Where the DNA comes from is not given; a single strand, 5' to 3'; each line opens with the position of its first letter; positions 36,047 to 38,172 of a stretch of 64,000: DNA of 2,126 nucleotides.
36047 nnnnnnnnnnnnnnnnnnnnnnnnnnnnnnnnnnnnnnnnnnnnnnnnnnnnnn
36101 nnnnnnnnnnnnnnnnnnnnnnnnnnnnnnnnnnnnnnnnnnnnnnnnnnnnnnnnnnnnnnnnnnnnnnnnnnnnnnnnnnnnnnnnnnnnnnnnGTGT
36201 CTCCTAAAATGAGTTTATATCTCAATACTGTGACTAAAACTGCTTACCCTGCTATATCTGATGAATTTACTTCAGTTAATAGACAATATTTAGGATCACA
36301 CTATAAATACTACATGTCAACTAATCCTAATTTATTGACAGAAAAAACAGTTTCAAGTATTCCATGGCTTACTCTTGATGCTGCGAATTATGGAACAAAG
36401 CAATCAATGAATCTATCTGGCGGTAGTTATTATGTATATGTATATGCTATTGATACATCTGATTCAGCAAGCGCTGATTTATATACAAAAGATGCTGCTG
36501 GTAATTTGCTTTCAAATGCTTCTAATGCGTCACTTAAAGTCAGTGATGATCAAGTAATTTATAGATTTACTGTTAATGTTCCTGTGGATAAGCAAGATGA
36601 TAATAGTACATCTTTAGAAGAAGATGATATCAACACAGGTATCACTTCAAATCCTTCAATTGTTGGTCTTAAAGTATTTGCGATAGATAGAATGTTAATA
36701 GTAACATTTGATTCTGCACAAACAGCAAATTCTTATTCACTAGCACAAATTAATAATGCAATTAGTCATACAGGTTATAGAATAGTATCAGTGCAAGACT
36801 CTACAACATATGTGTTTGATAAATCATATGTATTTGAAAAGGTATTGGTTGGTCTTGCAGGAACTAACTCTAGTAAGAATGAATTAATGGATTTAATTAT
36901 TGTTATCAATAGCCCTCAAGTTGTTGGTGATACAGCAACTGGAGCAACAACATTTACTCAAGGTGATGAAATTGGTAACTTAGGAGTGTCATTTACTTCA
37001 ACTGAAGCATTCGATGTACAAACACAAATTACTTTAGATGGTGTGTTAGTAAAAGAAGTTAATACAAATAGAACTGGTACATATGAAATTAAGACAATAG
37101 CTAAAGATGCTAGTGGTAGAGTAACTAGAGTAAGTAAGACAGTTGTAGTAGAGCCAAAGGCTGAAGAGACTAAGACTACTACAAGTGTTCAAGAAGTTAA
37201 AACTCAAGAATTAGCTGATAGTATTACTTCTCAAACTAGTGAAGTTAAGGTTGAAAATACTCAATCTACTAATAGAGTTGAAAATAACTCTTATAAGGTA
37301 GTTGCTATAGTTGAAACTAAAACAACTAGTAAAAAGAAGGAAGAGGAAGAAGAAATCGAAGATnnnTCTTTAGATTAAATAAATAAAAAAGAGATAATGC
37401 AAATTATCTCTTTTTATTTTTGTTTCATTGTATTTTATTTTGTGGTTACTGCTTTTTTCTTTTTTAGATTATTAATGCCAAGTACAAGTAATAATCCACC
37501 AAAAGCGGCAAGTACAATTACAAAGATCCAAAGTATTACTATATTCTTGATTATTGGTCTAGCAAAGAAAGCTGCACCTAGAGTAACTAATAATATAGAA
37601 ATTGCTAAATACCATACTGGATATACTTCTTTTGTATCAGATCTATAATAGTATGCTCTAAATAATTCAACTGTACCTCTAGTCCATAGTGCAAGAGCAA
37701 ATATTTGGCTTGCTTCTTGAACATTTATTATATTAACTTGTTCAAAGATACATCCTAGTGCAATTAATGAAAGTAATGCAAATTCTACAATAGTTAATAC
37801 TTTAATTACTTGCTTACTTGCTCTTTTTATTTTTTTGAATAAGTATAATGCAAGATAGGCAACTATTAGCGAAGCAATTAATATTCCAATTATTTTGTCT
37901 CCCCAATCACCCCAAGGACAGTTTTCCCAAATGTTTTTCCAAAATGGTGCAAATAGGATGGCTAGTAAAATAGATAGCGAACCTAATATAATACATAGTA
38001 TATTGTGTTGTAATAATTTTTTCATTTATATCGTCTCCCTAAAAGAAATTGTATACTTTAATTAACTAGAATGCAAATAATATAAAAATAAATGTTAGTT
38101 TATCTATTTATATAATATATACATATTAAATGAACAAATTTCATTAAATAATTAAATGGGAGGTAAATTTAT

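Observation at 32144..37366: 1740-aa secreted protein built from four copies of an apparently unnamed two-domain repeat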

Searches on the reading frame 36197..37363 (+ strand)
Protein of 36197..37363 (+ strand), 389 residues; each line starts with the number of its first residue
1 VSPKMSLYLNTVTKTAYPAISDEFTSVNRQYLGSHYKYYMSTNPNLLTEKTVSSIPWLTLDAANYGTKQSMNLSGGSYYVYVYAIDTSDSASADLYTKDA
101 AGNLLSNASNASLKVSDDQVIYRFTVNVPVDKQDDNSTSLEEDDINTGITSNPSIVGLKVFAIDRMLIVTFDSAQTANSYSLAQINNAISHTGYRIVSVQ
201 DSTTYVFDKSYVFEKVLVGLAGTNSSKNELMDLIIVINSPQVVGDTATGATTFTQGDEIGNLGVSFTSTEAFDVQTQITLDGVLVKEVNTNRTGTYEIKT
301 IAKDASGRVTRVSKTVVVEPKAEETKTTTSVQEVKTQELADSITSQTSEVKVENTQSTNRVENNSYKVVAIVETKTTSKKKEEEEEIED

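Call 73: search_protein_families(library=pfam, proteins=[window:36197-37363:+], max_evalue=10)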
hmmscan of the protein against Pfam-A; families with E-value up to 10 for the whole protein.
seq(389 aa): 1 family
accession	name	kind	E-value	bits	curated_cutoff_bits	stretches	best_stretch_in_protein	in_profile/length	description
PF16403.11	Bact_surface_Ig-like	-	0.00011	22.6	27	1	252-318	10-71/71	Bacterial surface protein, Ig-like domain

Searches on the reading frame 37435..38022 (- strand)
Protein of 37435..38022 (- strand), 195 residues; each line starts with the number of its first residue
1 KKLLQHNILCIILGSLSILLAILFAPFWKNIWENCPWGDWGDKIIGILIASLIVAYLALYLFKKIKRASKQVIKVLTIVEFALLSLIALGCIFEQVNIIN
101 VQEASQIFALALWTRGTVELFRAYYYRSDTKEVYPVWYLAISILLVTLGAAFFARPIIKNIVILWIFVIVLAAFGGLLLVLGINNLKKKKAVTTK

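Call 5: search_protein_families(library=pfam, proteins=[window:37435-38022:-], max_evalue=1)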
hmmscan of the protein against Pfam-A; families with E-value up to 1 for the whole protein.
window:37435-38022:- (195 aa): 2 families
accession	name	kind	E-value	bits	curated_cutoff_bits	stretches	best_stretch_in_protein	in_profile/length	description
PF11255.13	DUF3054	-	0.0048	17.7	25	1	81-180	11-104/110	Protein of unknown function (DUF3054)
PF11346.13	DUF3149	-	0.033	14.2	23.2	1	44-69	14-39/40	Protein of unknown function (DUF3149)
